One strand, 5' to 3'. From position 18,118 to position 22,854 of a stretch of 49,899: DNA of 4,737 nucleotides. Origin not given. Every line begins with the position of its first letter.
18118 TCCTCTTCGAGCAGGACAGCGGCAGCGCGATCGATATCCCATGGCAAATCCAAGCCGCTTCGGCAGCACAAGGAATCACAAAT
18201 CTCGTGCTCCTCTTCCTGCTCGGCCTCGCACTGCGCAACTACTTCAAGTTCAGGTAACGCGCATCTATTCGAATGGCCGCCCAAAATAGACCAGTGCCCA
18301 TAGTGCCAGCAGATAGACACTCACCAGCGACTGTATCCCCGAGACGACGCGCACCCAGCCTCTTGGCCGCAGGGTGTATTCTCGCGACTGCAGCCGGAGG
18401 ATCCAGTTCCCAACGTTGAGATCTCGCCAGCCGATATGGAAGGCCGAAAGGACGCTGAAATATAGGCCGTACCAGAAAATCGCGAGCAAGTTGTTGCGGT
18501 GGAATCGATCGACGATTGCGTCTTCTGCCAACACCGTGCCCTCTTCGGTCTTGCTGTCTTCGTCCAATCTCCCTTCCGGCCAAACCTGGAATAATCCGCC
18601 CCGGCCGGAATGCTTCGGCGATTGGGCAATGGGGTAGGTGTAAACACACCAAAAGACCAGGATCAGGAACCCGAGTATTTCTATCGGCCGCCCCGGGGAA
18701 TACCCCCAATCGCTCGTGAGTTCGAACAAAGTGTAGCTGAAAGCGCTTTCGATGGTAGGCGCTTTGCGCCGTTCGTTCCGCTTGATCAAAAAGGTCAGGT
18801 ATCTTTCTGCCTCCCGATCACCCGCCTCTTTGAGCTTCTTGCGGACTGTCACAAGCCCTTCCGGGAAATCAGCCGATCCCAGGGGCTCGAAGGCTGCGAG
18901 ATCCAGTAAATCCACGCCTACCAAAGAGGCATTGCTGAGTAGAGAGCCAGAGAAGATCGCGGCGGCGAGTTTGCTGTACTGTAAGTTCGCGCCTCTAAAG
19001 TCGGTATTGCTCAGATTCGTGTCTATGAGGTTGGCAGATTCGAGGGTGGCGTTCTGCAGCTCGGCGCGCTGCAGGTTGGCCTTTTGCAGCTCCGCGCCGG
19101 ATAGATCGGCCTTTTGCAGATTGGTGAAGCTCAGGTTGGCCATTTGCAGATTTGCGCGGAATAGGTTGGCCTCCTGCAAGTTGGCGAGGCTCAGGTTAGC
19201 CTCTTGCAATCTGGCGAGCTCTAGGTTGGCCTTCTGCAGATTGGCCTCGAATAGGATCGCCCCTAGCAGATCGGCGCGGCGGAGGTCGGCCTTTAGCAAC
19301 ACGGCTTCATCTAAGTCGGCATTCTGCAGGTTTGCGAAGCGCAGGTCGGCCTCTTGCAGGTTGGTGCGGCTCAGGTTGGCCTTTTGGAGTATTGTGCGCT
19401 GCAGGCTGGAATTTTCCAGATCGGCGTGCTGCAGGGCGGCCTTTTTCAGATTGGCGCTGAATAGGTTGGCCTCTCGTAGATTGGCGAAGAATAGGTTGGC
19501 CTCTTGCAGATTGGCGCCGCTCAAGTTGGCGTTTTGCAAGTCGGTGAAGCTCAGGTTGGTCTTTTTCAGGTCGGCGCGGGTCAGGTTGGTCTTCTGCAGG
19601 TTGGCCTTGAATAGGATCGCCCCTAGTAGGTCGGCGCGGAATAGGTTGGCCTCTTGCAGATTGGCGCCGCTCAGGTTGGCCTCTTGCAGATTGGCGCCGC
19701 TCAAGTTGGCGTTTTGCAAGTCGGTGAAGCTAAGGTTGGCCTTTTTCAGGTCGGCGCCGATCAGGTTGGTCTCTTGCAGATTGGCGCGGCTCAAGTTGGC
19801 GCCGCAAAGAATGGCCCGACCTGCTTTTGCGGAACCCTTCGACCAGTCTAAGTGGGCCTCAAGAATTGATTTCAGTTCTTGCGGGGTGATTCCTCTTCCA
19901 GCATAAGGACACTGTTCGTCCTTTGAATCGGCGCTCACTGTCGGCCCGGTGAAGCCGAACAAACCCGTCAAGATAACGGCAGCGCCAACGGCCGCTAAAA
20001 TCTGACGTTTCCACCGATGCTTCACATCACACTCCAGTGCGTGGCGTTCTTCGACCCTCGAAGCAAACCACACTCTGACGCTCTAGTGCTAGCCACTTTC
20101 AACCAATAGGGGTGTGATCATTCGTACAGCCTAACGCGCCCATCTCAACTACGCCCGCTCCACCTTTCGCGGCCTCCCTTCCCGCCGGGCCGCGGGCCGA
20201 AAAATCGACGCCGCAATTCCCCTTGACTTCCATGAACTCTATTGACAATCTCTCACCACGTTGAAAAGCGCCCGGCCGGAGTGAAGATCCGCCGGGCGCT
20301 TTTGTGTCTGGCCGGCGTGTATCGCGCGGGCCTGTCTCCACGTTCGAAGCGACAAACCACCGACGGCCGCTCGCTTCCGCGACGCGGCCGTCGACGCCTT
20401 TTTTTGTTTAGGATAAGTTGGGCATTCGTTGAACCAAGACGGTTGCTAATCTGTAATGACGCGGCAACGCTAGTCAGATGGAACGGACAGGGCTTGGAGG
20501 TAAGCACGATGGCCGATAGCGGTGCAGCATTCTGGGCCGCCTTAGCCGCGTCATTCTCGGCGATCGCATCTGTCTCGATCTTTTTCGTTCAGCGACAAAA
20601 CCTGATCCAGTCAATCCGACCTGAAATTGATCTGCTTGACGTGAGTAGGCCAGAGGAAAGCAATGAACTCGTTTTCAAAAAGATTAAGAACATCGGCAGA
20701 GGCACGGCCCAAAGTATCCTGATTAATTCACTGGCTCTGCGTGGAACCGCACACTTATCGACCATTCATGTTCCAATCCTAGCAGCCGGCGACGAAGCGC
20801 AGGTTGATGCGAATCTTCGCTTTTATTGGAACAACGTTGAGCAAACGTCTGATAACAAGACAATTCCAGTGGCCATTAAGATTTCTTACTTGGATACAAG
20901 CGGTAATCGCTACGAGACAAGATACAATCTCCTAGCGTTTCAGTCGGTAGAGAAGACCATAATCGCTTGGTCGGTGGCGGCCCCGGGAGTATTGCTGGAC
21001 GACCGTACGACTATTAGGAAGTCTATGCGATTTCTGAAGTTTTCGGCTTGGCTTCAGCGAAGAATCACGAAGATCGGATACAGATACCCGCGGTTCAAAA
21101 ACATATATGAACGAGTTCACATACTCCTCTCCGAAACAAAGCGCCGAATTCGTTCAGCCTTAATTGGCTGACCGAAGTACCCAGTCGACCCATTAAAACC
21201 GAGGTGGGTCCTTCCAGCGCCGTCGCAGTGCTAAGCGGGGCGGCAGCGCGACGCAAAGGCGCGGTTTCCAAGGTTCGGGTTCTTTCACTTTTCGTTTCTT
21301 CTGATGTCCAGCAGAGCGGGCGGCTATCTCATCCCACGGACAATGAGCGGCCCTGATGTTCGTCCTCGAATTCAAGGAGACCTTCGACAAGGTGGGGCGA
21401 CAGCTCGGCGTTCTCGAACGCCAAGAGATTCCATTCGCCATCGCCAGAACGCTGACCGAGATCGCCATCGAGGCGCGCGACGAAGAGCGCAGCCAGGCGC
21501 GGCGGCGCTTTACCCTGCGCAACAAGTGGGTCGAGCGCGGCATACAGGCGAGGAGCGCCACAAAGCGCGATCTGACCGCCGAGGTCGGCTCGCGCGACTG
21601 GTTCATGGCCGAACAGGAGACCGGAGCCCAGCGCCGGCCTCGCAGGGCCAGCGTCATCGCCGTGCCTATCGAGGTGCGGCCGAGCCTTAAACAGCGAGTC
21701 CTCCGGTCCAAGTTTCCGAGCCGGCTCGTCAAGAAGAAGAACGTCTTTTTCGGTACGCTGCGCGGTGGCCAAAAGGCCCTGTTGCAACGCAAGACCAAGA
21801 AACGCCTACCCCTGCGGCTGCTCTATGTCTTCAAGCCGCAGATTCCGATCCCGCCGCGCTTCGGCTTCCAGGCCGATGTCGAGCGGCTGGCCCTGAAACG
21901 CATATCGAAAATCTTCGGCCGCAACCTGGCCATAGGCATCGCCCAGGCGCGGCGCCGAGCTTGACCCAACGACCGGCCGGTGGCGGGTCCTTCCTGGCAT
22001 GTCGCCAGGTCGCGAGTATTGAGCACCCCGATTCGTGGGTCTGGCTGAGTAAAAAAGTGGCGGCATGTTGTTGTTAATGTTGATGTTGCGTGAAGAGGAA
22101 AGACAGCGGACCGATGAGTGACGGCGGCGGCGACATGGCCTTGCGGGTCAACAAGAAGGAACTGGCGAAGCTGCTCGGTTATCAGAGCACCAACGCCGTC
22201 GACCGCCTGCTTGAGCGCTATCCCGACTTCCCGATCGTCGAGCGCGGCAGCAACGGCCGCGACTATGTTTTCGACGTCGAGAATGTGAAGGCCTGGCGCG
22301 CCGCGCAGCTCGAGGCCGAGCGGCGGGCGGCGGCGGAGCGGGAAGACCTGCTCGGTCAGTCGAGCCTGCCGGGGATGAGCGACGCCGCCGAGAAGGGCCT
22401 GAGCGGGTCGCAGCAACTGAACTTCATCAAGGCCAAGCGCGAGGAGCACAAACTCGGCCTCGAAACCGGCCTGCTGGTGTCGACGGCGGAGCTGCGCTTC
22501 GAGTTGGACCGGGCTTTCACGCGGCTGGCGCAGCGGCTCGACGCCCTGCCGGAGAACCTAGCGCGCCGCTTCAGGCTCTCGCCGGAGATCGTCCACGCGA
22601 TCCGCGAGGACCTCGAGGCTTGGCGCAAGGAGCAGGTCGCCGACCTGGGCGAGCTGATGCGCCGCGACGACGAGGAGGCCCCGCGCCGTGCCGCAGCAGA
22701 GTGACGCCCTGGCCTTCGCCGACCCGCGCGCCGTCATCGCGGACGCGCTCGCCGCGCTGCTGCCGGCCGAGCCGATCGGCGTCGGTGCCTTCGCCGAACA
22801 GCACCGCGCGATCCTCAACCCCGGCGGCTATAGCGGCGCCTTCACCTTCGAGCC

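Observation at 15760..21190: Convergent pair of giant pentapeptide-repeat / channel-like fusion proteins plus a TM protein, carried as low-GC prophage cargo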

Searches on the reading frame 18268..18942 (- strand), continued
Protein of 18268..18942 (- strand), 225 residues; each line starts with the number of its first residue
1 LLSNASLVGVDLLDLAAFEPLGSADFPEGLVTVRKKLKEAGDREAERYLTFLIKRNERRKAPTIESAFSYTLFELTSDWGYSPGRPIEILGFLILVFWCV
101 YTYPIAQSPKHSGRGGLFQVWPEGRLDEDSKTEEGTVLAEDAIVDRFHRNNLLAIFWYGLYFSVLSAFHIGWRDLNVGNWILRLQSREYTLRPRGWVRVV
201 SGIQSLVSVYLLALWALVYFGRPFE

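Call 86: search_protein_families(library=pfam, alignment_id=A7, max_evalue=0.00001)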
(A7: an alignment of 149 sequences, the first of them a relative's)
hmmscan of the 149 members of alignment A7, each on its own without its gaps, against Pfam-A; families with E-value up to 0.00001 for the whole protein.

A. member 1, L004:6156-6854:+ (233 aa): 1 family
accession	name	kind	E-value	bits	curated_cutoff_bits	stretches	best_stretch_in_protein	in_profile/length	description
PF08511.16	COQ9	-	1.8e-30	104.9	20.5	1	132-201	3-72/72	COQ9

B. families by the number of members that match (of 149 scanned): 101 families (the first 25 are shown)
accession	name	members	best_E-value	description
PF01035.26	DNA_binding_1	4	1.4e-38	6-O-methylguanine DNA methyltransferase, DNA binding domain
PF02870.21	Methyltransf_1N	3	2.7e-08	6-O-methylguanine DNA methyltransferase, ribonuclease-like domain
PF01370.27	Epimerase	2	9.4e-53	NAD dependent epimerase/dehydratase family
PF16363.11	GDP_Man_Dehyd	2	2.3e-46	GDP-mannose 4,6 dehydratase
PF00239.26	Resolvase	2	1.7e-32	Resolvase, N terminal domain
PF00565.23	SNase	2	1.7e-23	Staphylococcal nuclease homologue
PF01575.25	MaoC_dehydratas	2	1.2e-16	MaoC like domain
PF00805.28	Pentapeptide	2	4.1e-15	Pentapeptide repeats (8 copies)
PF00149.33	Metallophos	2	9.5e-15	Calcineurin-like phosphoesterase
PF02719.21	Polysacc_synt_2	2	1.5e-14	Polysaccharide biosynthesis protein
PF12850.12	Metallophos_2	2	1.3e-11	Calcineurin-like phosphoesterase superfamily domain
PF01171.26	ATP_bind_3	2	8.6e-11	PP-loop family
PF07993.18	NAD_binding_4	2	4.6e-10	Male sterility protein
PF13452.11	FAS1_DH_region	2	8.9e-09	FAS1-like, dehydratase domain region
PF02602.20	HEM4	1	7.8e-61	Uroporphyrinogen-III synthase HemD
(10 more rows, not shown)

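Call 93: search_dna_similar(query=window:18268-18876:-, collection=phages, mode=protein, max_evalue=0.001)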
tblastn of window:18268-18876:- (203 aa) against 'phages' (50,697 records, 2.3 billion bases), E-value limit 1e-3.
No match.

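Call 105: fold_search(model_id=the predicted structure, library=viral)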
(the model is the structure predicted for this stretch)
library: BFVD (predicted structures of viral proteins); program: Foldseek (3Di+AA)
matches with E <= 10: 33; with E <= 0.001: 0
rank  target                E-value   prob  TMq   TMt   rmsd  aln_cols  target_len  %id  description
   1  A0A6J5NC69            6.3e-01  0.11  0.18  0.15  18.9       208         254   10  Uncharacterized protein [uncultured Caudovirales phage]
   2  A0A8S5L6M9            1.3e+00  0.08  0.15  0.19  23.2       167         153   17  Uncharacterized protein [Myoviridae sp. ctA4D8]
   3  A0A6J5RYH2            2.5e+00  0.08  0.19  0.11  13.5       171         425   15  Uncharacterized protein [uncultured Caudovirales phage]
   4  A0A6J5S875            3.2e+00  0.05  0.19  0.07  21.3       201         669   12  Uncharacterized protein [uncultured Caudovirales phage]
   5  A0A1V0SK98            3.5e+00  0.06  0.20  0.24  15.3       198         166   14  Uncharacterized protein [Klosneuvirus KNV1]
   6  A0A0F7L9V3            3.9e+00  0.06  0.19  0.08  19.4       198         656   11  Uncharacterized protein [uncultured marine virus]
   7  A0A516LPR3            4.3e+00  0.04  0.16  0.09  18.1       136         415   15  (no name in the UniProt tables at hand)
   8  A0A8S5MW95            4.3e+00  0.02  0.13  0.08  21.1       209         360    9  Hint [Caudovirales sp. ctUL28]
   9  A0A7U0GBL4            4.8e+00  0.03  0.15  0.16  22.8       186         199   11  Putative spanin [Klebsiella phage vB_KpM_FBKp24]
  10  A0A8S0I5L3            4.8e+00  0.03  0.18  0.17  22.7       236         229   11  (no name in the UniProt tables at hand)
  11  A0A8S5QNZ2            5.1e+00  0.02  0.15  0.16  24.4       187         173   11  Spindle and kinetochore-associated protein 1 [Podoviridae sp. ctPbe19]
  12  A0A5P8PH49            5.6e+00  0.01  0.12  0.10  23.4       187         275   13  Putative anti-sigma cofactor [Serratia phage Muldoon]
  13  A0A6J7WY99            5.9e+00  0.02  0.15  0.07  28.2       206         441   14  Uncharacterized protein [uncultured Caudovirales phage]
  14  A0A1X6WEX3            6.2e+00  0.02  0.14  0.16  22.2       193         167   11  (no name in the UniProt tables at hand)
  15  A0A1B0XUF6            6.5e+00  0.02  0.18  0.16  18.1       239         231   14  (no name in the UniProt tables at hand)
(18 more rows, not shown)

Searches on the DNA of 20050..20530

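Call 66: search_rna_families(source=window, start=20050, end=20530, threshold=evalue, max_evalue=1)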
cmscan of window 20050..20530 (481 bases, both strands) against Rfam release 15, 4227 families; matches with E-value up to 1: 2.
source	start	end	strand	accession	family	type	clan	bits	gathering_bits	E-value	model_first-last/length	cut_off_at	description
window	20263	20357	-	RF02344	ar14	Gene; sRNA;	-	24.3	58.8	0.014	1-123/123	no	Alphaproteobacterial ar14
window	20264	20342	-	RF02865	ncS01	Gene; sRNA;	-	18.3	58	0.77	1-110/110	no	Burkholderia sRNA 1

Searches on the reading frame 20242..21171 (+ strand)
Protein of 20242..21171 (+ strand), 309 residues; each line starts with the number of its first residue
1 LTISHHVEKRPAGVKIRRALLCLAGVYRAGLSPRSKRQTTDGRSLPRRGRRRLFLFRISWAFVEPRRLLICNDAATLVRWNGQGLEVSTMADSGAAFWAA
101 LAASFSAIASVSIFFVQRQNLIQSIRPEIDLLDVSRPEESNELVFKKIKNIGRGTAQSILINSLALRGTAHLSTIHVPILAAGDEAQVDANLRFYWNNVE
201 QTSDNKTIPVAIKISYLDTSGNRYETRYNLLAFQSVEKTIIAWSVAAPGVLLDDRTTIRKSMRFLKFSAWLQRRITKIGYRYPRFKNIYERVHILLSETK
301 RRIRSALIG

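Call 3: search_protein_families(library=pfam, proteins=[window:20242-21171:+], max_evalue=1)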
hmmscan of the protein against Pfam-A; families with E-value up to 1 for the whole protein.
window:20242-21171:+ (309 aa): 1 family
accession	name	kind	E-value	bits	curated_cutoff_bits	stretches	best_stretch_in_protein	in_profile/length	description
PF07705.17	CARDB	-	0.058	14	22.7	1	137-194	17-71/101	CARDB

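Call 4: search_protein_families(library=padloc, proteins=[window:20242-21171:+], max_evalue=1)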
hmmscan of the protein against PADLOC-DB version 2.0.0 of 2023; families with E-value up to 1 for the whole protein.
window:20242-21171:+ (309 aa): 1 family
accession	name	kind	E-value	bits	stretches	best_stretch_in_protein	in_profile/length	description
PDLC00629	ZorD1|ZorD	-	0.031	10.2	1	234-276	489-531/1012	"SWI2/SNF2 helicase, Mrr-like nuclease"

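Call 5: search_protein_families(library=ncbifam, proteins=[window:20242-21171:+], max_evalue=1)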
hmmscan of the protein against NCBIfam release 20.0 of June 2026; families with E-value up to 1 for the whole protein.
window:20242-21171:+ (309 aa): 0 families

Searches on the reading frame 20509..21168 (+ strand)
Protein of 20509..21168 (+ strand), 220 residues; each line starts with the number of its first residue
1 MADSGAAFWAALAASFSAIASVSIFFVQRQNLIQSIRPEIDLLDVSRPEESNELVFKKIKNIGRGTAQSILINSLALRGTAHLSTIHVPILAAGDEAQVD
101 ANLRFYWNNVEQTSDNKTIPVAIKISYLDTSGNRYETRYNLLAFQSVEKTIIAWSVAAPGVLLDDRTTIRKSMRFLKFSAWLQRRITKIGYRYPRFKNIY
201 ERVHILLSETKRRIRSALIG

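Call 6: search_protein_families(library=pfam, proteins=[window:20509-21168:+], max_evalue=10)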
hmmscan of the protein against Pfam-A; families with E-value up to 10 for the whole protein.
seq(220 aa): 1 family
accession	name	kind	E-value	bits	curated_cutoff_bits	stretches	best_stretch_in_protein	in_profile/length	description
PF07705.17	CARDB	-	0.031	14.9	22.7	1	48-105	17-71/101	CARDB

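Call 91: find_homologous_proteins(query=window:20509-21168:+, max_evalue=0.001)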
Query window:20509-21168:+ (220 aa): 1 proteins with E <= 0.001 among 710 candidates.
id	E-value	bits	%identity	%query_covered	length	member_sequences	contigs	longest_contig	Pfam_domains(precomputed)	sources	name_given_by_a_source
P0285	9.9e-137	471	100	100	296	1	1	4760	-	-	-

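Call 92: find_encoding_contigs(protein=P0285, flank=10000, max_places=5)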
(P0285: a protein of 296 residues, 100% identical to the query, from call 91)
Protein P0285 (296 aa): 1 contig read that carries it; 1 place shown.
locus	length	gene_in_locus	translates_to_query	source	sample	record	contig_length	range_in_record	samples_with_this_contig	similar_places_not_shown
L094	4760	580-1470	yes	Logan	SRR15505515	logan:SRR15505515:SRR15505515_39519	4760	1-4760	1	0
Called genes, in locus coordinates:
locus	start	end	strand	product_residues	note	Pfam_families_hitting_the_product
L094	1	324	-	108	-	?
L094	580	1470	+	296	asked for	-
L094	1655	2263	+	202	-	-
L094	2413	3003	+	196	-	PF07278:DUF1441, PF07471:Phage_Nu1 (weak)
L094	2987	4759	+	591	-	?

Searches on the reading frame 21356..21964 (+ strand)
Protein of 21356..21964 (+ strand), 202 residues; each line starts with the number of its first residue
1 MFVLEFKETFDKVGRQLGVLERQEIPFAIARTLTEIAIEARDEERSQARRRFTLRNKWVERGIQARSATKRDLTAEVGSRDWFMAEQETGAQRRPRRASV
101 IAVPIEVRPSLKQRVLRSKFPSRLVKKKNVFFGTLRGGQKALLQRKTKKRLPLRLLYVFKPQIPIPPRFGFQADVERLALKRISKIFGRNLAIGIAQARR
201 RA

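Call 22: search_protein_families(library=phrogs, proteins=[window:21356-21964:+], max_evalue=0.001)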
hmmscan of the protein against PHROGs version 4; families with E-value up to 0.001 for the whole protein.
window:21356-21964:+ (202 aa): 3 families
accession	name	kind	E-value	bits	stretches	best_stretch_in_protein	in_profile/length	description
phrog_1924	-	tail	7.9e-29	102.2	1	5-198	5-236/237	minor tail protein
phrog_4688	-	tail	2.5e-11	44.9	1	15-128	16-128/237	minor tail protein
phrog_27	-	connector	1.1e-07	33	1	8-158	16-154/199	tail completion or Neck1 protein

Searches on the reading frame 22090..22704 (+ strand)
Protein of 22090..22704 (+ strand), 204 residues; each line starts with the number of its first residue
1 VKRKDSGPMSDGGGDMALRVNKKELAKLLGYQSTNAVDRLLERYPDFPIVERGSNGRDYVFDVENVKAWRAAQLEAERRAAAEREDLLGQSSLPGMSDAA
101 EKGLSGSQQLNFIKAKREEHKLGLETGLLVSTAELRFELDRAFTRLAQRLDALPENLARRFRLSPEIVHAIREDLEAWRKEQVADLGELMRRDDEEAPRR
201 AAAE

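Call 22: search_protein_families(library=phrogs, proteins=[window:22090-22704:+], max_evalue=0.001)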
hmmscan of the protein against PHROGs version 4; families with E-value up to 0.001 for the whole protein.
window:22090-22704:+ (204 aa): 2 families
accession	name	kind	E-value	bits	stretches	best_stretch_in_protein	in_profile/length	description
phrog_57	-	head and packaging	5e-20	73.2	1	15-196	8-182/199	terminase small subunit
phrog_141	-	head and packaging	5.9e-17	62.7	1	11-196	7-171/183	terminase small subunit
